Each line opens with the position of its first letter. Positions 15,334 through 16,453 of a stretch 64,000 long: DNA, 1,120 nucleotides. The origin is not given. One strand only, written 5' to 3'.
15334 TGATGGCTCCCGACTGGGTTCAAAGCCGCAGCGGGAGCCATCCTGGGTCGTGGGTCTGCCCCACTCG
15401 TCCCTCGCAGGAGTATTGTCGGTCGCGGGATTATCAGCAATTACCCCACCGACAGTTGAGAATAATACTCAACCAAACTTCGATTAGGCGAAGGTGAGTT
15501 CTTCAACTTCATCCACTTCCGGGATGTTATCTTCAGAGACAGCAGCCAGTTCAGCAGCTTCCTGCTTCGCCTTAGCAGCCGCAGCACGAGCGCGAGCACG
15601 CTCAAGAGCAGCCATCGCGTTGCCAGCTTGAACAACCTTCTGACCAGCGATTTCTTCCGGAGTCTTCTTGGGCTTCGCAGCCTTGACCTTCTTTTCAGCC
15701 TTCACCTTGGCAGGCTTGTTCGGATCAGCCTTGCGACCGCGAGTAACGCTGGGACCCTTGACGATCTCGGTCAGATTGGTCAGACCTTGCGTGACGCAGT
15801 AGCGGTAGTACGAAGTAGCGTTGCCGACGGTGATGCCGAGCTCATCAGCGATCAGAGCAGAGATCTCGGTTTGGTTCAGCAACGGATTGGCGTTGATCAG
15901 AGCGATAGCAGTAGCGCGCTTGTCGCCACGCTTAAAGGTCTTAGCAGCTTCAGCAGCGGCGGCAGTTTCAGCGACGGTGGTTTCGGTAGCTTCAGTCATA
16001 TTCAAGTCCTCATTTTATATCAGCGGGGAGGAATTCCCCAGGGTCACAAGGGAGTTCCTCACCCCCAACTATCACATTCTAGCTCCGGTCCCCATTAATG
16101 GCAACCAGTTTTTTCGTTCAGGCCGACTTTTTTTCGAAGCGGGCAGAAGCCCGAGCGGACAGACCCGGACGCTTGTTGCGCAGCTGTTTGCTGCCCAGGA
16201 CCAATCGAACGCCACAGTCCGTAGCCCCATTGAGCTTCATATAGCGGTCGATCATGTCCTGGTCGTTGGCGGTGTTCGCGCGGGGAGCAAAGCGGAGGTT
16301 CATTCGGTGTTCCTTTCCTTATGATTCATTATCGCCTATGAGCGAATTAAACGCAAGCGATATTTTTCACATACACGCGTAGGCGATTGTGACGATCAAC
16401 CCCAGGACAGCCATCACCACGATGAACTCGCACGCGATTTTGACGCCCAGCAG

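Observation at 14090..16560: GC-rich island of at least seven small genes, each behind its own copy of a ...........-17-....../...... promoter cassette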

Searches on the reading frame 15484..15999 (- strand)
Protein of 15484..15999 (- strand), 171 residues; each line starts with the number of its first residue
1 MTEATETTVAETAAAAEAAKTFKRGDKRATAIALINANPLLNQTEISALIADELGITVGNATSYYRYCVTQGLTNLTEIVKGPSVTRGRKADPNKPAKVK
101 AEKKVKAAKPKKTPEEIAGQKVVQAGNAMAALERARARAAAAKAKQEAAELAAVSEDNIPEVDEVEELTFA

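Call 11: search_protein_families(library=phrogs, max_evalue=0.01, proteins=[window:15484-15999:-])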
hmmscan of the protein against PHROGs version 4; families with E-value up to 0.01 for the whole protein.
window:15484-15999:- (171 aa): 0 families

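Call 12: search_protein_families(library=pfam, max_evalue=0.1, proteins=[window:15484-15999:-])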
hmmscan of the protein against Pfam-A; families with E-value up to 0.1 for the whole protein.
window:15484-15999:- (171 aa): 0 families

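Call 14: find_homologous_proteins(query=window:15484-15999:-)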
Query window:15484-15999:- (171 aa): 3 proteins with E <= 0.001 among 2799 candidates.
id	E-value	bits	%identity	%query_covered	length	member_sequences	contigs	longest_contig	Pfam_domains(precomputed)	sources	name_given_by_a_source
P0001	6.7e-96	336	100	100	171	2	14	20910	-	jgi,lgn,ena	-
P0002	6.9e-22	96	50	56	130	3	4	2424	-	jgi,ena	-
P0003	5.7e-5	41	40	35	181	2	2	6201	-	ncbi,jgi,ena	jgi:hypothetical protein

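Call 15: find_encoding_contigs(protein=P0001, flank=10000, max_places=10)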
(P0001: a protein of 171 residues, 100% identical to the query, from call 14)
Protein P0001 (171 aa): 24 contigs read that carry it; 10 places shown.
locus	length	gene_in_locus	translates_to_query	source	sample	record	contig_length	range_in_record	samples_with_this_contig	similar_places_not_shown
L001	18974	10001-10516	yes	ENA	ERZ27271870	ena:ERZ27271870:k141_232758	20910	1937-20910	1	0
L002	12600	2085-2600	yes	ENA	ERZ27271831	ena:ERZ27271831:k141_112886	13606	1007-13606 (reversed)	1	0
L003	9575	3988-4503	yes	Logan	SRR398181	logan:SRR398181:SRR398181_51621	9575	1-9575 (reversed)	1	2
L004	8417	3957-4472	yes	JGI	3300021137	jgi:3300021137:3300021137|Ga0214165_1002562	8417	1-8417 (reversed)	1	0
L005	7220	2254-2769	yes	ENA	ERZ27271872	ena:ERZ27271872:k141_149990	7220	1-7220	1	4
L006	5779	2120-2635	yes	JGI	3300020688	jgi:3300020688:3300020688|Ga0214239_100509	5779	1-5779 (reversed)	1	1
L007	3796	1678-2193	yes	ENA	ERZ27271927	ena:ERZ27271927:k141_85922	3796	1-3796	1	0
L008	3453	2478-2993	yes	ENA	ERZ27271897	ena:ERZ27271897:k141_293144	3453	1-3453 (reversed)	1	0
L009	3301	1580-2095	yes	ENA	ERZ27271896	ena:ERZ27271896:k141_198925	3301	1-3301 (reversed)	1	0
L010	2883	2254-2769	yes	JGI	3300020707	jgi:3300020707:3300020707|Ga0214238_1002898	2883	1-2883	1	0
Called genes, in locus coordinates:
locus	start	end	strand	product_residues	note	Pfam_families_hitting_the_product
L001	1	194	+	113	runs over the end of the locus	-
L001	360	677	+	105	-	-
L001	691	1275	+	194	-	-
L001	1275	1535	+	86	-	PF26835:Phage_T4_Y04K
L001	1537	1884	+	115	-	PF21866:DUF6915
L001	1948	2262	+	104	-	-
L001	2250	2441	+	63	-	-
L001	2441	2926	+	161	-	PF15891:Nuc_deoxyri_tr2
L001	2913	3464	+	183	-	-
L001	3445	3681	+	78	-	-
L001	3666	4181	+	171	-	-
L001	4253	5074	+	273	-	PF13191:AAA_16 (faint)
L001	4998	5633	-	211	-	-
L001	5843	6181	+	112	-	-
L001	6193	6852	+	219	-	-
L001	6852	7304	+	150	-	-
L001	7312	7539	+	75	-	-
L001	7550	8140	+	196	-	-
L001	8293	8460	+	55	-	-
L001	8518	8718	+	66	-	-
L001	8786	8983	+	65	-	-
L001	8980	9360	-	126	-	PF13392:HNH_3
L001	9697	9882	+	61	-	-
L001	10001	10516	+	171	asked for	-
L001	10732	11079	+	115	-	-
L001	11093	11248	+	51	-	-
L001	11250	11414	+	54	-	-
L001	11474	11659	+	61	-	-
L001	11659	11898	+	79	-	-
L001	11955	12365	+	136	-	-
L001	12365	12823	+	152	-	-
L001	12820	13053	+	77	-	-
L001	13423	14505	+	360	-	PF01068:DNA_ligase_A_M, PF14743:DNA_ligase_OB_2 (faint)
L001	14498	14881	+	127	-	-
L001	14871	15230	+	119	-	-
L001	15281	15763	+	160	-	PF06941:NT5C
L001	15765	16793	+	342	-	PF09414:RNA_ligase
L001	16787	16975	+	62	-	-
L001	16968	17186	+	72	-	-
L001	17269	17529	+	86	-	PF24043:DUF7352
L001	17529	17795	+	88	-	-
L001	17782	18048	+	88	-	-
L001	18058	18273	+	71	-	-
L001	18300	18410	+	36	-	-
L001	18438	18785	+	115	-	PF23969:DUF7296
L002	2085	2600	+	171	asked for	-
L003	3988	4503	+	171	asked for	-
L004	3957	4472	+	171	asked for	-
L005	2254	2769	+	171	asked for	-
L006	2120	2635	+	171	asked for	-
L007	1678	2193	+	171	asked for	-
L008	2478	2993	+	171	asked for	-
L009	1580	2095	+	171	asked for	-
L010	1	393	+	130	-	?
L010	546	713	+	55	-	-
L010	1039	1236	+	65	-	-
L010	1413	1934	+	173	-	-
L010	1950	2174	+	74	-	-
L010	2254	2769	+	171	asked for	-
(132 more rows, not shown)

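Call 16: find_encoding_contigs(protein=P0002, flank=10000, max_places=6)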
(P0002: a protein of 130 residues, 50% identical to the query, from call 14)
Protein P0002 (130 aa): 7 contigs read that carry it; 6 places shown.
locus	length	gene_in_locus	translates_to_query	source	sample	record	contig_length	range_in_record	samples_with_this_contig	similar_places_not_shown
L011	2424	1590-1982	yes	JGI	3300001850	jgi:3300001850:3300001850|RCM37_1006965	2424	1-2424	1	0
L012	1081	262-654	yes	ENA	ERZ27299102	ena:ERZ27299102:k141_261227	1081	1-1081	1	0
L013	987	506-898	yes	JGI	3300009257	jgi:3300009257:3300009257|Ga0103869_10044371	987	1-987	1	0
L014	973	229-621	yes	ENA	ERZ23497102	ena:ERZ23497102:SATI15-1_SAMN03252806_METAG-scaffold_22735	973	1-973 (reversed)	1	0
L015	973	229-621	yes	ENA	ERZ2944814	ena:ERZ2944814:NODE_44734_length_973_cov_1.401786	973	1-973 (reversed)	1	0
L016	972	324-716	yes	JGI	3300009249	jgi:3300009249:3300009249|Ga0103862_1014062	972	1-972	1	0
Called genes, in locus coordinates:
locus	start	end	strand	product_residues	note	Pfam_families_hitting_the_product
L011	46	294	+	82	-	-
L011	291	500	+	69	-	-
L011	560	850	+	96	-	-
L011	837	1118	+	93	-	-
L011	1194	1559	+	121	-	PF22253:DUF6948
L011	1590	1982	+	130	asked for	-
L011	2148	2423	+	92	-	?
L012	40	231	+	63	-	PF22253:DUF6948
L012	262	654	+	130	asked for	-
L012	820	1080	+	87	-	?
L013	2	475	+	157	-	?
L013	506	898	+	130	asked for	-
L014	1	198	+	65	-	?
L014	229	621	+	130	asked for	-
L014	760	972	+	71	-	?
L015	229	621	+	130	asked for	-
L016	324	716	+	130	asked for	-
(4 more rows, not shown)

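Call 17: find_encoding_contigs(protein=P0003, flank=10000, max_places=6)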
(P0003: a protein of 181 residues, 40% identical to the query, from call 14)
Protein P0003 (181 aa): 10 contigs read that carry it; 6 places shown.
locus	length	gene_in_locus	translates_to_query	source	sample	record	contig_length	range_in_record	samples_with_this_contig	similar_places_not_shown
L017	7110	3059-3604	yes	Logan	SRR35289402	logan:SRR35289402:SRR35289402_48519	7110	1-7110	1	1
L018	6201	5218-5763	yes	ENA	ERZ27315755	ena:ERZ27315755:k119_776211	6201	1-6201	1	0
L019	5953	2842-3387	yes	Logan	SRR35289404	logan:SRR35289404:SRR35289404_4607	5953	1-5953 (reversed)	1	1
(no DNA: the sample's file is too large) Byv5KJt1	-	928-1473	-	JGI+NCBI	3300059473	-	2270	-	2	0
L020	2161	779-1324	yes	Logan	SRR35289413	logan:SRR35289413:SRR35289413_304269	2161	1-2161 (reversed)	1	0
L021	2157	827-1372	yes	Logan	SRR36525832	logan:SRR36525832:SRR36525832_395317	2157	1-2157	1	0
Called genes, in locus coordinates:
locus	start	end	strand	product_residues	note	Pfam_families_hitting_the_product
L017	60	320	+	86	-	-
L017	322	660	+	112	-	-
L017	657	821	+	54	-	-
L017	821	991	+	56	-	-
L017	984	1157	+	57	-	-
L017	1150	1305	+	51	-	-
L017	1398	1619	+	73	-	-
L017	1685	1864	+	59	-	-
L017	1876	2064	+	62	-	-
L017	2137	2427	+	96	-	-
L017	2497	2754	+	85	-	-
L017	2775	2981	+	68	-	-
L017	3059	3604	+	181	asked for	-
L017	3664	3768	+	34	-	-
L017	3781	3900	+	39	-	-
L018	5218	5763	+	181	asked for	-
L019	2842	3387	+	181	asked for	-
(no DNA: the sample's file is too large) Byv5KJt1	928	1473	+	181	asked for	-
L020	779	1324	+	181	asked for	-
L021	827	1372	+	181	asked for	-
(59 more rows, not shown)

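Call 49: search_solved_structures(query=window:15484-15999:-, max_evalue=10)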
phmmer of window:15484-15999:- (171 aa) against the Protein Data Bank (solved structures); distinct sequences matched with E-value up to 10: 3.
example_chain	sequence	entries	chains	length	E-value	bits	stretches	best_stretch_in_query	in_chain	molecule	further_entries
3jsa_A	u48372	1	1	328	1.6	12.2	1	19-89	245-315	Homoserine dehydrogenase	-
2w3v_A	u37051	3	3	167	1.6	12.2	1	65-136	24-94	DIHYDROFOLATE REDUCTASE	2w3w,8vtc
3c8m_A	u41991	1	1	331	1.6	12.2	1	19-89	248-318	Homoserine dehydrogenase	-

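Call 55: search_protein_representatives(protein=window:15484-15999:-)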
Query: 171 residues. Proteins with E-value up to 0.001 (for the whole library): 23; up to 1e-10: 4; up to 1e-30: 1. The best 23 are listed.
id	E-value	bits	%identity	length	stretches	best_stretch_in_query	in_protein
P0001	2.1e-96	336.0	100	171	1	1-171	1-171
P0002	2.2e-22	96.1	58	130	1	21-148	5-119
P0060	8.5e-20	87.7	46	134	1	20-153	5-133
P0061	5.9e-19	85.0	47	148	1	18-168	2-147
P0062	2.9e-10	56.8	30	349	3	11-97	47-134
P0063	2.4e-09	53.8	35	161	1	19-130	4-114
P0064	2.6e-08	50.5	39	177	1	20-121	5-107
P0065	4.6e-08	49.7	38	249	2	16-150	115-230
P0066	5.4e-08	49.4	37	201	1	20-161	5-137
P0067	9.7e-08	48.6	49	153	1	21-109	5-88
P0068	6.4e-07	46.0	46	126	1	19-139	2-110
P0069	4.1e-06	43.4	38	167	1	21-168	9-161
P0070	4.6e-06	43.2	34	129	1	22-141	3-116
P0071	4.8e-06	43.1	36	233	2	25-139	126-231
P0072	6.1e-05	39.5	36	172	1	25-167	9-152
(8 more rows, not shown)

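Call 58: search_protein_families(library=pfam, alignment_id=A1, max_evalue=0.01)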
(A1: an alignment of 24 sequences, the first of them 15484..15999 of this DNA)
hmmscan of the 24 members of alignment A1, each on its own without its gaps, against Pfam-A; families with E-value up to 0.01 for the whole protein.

A. member 1, window:15484-15999:- (171 aa): 0 families

B. families by the number of members that match (of 24 scanned): 3 families
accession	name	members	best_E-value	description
PF13412.12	HTH_24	1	0.0013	Winged helix-turn-helix DNA-binding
PF24983.1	DUF7774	1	0.0034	Domain of unknown function (DUF7774)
PF11376.13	DUF3179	1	0.0059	Protein of unknown function (DUF3179)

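Call 59: search_protein_families(library=phrogs, alignment_id=A1, max_evalue=0.01)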
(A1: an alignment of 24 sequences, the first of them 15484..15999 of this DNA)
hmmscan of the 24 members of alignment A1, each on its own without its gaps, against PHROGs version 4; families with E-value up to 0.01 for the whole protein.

A. member 1, window:15484-15999:- (171 aa): 0 families

B. families by the number of members that match (of 24 scanned): 2 families
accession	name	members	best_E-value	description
phrog_17686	-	1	0.0046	-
phrog_32039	-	1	0.0094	-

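Call 63: find_related_loci(query=A2, collection=viral_contigs, flank=8000)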
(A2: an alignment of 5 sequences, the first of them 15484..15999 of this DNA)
Query A2 (171 aa) in viral_contigs; peptide patterns used: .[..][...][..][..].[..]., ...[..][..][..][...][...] (x = any residue, [..] = any of these).
241 stretches matched a pattern, but none encodes a relative of the query by tblastn (E <= 1e-3).

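Call 64: predict_structure(alignment_id=A1)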
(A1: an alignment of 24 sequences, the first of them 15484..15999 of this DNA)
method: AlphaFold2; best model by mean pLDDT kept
length: 171 residues; sequences in the alignment: 24
mean_pLDDT: 77.4   pTM: 0.46
mean pLDDT of the five models: 77.4, 77.2, 76.8, 75.1, 74.9
residues with pLDDT >= 90: 69; 70-90: 30; 50-70: 68; < 50: 4
segments of 3 or more residues with pLDDT < 50: 108-111
pLDDT, mean of each block of 10 residues (from residue 1): 57 60 91 97 97 95 97 96 69 69 54 54 65 91 91 74 60 51
secondary structure, 60 per line:
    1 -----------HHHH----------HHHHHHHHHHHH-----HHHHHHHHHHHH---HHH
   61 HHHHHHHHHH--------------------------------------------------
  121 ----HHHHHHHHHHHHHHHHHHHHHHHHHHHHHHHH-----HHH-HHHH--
elements in order: H12-15 H26-37 H43-54 H58-70 H125-156 H166-169

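Call 66: fold_search(model_id=the predicted structure, library=pdb)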
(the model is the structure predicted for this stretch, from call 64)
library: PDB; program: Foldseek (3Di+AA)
matches with E <= 10: 462; with E <= 0.001: 0
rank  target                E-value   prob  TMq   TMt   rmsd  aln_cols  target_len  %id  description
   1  2d5v_A                8.3e-01  0.75  0.25  0.31   3.2        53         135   19  Crystal structure of HNF-6alpha DNA-binding domain in complex with the TTR promoter (released 2006-12-05)
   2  8q90_A                8.8e-01  0.77  0.23  0.26   2.1        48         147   17  Halophilic Lrp transcription factor (released 2024-01-31)
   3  2rn7_MODEL_1_A        9.3e-01  0.35  0.26  0.38  18.7       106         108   10  NMR solution structure of TnpE protein from Shigella flexneri. Northeast Structural Genomics Target SfR125 (released 2008-01-15)
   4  2p5v_C                1.1e+00  0.44  0.24  0.26   6.7        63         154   11  Crystal Structure of Transcriptional Regulator NMB0573 from Neisseria Meningitidis (released 2007-04-03)
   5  4pcq_C                1.2e+00  0.82  0.24  0.28   1.8        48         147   17  Crystal Structure of MtbAldR (Rv2779c) (released 2015-05-06)
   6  4pcq_A                1.2e+00  0.77  0.24  0.27   1.8        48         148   17  Crystal Structure of MtbAldR (Rv2779c) (released 2015-05-06)
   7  5duk_B                1.2e+00  0.60  0.24  0.52   2.9        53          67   19  N-terminal structure of putative DNA binding transcription factor from Thermoplasmatales archaeon SCGC AB-539-N05 (released 2015-10-07)
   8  8t0f_A                1.2e+00  0.44  0.25  0.31  15.8        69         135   14  Crystal structure of the PEG10 promoter-bound ONECUT2 DNA-binding domain (released 2024-08-28)
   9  1i1g_A                1.3e+00  0.63  0.25  0.30   6.2        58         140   17  CRYSTAL STRUCTURE OF THE LRP-LIKE TRANSCRIPTIONAL REGULATOR FROM THE ARCHAEON PYROCOCCUS FURIOSUS (released 2002-02-06)
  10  2dbb_B                1.3e+00  0.54  0.25  0.28   6.5        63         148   16  Crystal structure of PH0061 (released 2006-06-15)
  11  2p6t_F                1.3e+00  0.54  0.24  0.27   6.0        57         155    9  CRYSTAL STRUCTURE OF TRANSCRIPTIONAL REGULATOR NMB0573 and L-LEUCINE COMPLEX FROM NEISSERIA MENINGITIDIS (released 2007-04-03)
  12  2p6t_B                1.5e+00  0.51  0.24  0.26   6.1        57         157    9  CRYSTAL STRUCTURE OF TRANSCRIPTIONAL REGULATOR NMB0573 and L-LEUCINE COMPLEX FROM NEISSERIA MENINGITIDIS (released 2007-04-03)
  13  2p5v_G                1.5e+00  0.51  0.24  0.26   6.1        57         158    9  Crystal Structure of Transcriptional Regulator NMB0573 from Neisseria Meningitidis (released 2007-04-03)
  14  3k0l_A                1.6e+00  0.54  0.22  0.27   2.1        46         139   22  Crystal Structure of Putative MarR Family Transcriptional Regulator from Acinetobacter sp. ADP (released 2009-10-13)
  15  2qww_D                1.7e+00  0.57  0.22  0.27   2.1        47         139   19  Crystal structure of multiple antibiotic-resistance repressor (MarR) (YP_013417.1) from Listeria monocytogenes 4b F236 (released 2007-08-21)
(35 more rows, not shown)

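Call 77: search_dna_similar(query=window:15484-15999:-, collection=phages, mode=protein, max_evalue=0.001, max_rows=15)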
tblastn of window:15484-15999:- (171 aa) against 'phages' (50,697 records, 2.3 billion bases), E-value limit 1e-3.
No match.

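Call 87: find_encoding_contigs(protein=P0061, flank=8000, max_places=3)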
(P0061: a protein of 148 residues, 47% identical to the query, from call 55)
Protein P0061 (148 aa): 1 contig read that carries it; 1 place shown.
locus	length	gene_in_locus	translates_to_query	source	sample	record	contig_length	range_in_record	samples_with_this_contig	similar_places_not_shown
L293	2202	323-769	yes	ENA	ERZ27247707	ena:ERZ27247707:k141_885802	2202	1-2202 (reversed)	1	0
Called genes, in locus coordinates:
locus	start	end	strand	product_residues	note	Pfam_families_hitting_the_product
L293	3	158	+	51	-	?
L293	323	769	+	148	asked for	-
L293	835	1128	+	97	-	-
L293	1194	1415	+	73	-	-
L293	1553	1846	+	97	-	-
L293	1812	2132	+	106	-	-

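Call 88: find_encoding_contigs(protein=P0060, flank=8000, max_places=3)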
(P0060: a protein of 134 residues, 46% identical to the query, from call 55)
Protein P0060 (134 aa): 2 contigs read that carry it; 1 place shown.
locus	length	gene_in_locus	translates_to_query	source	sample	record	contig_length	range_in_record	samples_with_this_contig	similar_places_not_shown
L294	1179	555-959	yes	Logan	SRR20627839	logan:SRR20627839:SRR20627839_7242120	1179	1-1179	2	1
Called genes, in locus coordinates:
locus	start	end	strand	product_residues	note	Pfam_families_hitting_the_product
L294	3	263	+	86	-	?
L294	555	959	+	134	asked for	-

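Call 91: find_related_loci(query=A2, collection=genome_contigs, flank=6000)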
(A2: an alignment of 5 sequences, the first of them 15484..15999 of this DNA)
Query A2 (171 aa) in genome_contigs; peptide patterns used: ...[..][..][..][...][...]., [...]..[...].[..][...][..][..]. (x = any residue, [..] = any of these).
63 stretches matched a pattern, but none encodes a relative of the query by tblastn (E <= 1e-3).

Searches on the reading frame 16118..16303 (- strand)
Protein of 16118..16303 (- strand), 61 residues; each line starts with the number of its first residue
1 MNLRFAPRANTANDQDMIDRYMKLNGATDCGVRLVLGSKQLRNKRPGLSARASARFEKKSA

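Call 11: search_protein_families(library=phrogs, max_evalue=0.01, proteins=[window:16118-16303:-])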
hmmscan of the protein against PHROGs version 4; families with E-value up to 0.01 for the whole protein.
window:16118-16303:- (61 aa): 0 families

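Call 12: search_protein_families(library=pfam, max_evalue=0.1, proteins=[window:16118-16303:-])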
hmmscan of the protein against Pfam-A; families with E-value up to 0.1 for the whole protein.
window:16118-16303:- (61 aa): 0 families
